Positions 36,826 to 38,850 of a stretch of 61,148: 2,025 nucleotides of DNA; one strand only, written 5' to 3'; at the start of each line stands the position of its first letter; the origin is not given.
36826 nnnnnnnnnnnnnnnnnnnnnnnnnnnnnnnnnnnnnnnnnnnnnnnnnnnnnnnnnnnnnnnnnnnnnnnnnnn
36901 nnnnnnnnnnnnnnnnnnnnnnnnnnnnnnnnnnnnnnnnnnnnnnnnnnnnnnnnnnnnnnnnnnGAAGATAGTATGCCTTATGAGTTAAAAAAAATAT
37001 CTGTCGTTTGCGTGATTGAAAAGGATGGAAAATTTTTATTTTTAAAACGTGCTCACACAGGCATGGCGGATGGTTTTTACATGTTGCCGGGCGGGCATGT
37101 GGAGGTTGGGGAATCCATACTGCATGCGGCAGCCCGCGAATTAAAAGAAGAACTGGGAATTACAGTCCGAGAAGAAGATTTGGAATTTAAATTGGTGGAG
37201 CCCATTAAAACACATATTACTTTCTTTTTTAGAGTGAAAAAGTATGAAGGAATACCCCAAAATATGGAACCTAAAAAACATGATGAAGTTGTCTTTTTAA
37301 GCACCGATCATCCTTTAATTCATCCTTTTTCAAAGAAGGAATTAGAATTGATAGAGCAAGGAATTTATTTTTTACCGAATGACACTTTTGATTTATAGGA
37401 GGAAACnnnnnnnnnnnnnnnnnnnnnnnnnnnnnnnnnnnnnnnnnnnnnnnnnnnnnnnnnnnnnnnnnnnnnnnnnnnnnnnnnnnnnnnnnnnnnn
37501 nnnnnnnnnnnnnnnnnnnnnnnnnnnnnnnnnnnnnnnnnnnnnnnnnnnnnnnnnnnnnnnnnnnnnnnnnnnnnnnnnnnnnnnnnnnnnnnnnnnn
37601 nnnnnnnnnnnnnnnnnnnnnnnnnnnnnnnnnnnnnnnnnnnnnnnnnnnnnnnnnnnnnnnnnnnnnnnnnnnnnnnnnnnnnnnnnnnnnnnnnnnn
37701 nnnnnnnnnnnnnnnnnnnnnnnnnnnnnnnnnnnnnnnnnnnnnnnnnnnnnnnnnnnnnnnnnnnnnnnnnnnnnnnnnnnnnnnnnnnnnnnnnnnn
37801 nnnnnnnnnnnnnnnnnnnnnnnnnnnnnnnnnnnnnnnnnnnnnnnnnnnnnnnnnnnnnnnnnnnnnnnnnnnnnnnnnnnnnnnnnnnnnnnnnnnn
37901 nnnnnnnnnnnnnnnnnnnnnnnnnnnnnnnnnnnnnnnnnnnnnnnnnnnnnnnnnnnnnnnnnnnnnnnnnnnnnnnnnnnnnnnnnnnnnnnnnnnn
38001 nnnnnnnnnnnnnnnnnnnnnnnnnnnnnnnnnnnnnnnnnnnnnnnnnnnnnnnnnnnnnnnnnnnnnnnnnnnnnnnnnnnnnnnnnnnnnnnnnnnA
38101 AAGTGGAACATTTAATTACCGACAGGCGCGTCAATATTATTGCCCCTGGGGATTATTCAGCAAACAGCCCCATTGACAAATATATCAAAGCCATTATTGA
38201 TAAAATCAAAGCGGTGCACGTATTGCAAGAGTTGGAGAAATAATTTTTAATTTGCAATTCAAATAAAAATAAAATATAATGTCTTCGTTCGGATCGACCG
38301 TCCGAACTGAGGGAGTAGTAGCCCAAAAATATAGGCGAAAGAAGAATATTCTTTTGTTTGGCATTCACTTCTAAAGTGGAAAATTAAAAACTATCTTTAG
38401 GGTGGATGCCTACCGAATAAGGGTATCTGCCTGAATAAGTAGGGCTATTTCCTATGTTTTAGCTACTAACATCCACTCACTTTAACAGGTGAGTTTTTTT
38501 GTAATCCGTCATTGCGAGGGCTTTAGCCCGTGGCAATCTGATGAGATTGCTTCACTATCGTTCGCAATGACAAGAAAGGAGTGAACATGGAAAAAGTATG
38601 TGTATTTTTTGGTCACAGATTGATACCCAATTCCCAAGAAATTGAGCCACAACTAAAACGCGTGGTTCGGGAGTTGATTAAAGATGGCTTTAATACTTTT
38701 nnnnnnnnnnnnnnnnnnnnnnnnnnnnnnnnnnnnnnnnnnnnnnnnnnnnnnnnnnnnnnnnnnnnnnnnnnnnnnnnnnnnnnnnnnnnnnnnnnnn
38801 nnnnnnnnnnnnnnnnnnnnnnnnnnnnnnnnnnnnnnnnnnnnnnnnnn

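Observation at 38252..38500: Leader copy D: closest relative of copy B, but in front of a MITE and a SLOG/DUF1273 gene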

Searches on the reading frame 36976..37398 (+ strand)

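Call 26: search_protein_families(library=pfam, proteins=[window:36976-37398:+], max_evalue=0.01)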
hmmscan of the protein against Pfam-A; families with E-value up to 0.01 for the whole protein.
window:36976-37398:+ (140 aa): 3 families
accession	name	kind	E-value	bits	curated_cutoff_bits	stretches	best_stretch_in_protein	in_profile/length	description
PF00293.34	NUDIX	-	2.4e-16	60.4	21.1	1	9-122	7-127/134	NUDIX domain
PF14815.12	NUDIX_4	-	3.3e-08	33.7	35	1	10-90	1-80/113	NUDIX domain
PF22327.2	Nudt16-like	-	0.0007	20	27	1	32-86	32-92/161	U8 snoRNA-decapping enzyme-like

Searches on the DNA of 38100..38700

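Call 5: search_rna_families(source=window, start=38100, end=38700, threshold=evalue, max_evalue=10, show_alignments=3)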
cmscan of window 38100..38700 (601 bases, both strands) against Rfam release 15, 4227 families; matches with E-value up to 10: 7.
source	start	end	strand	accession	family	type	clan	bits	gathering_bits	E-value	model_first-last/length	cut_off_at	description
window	38202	38280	+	RF01987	ZEB2_AS1_4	Gene; lncRNA;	-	24.3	50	2.9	1-78/78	no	ZEB2 antisense RNA 1 conserved region 4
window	38379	38528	-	RF00545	snopsi18S-841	Gene; snRNA; snoRNA; HACA-box;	CL00033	18.3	50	1.1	1-145/145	no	Small nucleolar RNA psi18S-841/snoR66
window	38477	38517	-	RF02408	snoR124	Gene; snRNA; snoRNA; CD-box;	-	17.4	70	8.8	1-77/77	no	Small nucleolar RNA snoR124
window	38225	38269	-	RF04336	Plastid-petD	Intron;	-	16.4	65.5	1.4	1-47/47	no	Plastid-petD group II-D5 intron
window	38353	38417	-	RF00239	mir-124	Gene; miRNA;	-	14.4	49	3.8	1-72/72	no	mir-124 microRNA precursor family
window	38443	38598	-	RF01909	CDKN2B-AS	Gene; lncRNA;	-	14.4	80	4.2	1-150/150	no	CDKN2B antisense RNA 1 intronic convserved region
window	38457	38616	-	RF02195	TP53TG1_1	Gene; lncRNA;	-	13.7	40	3.5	1-153/153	no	TP53 target 1 conserved region 1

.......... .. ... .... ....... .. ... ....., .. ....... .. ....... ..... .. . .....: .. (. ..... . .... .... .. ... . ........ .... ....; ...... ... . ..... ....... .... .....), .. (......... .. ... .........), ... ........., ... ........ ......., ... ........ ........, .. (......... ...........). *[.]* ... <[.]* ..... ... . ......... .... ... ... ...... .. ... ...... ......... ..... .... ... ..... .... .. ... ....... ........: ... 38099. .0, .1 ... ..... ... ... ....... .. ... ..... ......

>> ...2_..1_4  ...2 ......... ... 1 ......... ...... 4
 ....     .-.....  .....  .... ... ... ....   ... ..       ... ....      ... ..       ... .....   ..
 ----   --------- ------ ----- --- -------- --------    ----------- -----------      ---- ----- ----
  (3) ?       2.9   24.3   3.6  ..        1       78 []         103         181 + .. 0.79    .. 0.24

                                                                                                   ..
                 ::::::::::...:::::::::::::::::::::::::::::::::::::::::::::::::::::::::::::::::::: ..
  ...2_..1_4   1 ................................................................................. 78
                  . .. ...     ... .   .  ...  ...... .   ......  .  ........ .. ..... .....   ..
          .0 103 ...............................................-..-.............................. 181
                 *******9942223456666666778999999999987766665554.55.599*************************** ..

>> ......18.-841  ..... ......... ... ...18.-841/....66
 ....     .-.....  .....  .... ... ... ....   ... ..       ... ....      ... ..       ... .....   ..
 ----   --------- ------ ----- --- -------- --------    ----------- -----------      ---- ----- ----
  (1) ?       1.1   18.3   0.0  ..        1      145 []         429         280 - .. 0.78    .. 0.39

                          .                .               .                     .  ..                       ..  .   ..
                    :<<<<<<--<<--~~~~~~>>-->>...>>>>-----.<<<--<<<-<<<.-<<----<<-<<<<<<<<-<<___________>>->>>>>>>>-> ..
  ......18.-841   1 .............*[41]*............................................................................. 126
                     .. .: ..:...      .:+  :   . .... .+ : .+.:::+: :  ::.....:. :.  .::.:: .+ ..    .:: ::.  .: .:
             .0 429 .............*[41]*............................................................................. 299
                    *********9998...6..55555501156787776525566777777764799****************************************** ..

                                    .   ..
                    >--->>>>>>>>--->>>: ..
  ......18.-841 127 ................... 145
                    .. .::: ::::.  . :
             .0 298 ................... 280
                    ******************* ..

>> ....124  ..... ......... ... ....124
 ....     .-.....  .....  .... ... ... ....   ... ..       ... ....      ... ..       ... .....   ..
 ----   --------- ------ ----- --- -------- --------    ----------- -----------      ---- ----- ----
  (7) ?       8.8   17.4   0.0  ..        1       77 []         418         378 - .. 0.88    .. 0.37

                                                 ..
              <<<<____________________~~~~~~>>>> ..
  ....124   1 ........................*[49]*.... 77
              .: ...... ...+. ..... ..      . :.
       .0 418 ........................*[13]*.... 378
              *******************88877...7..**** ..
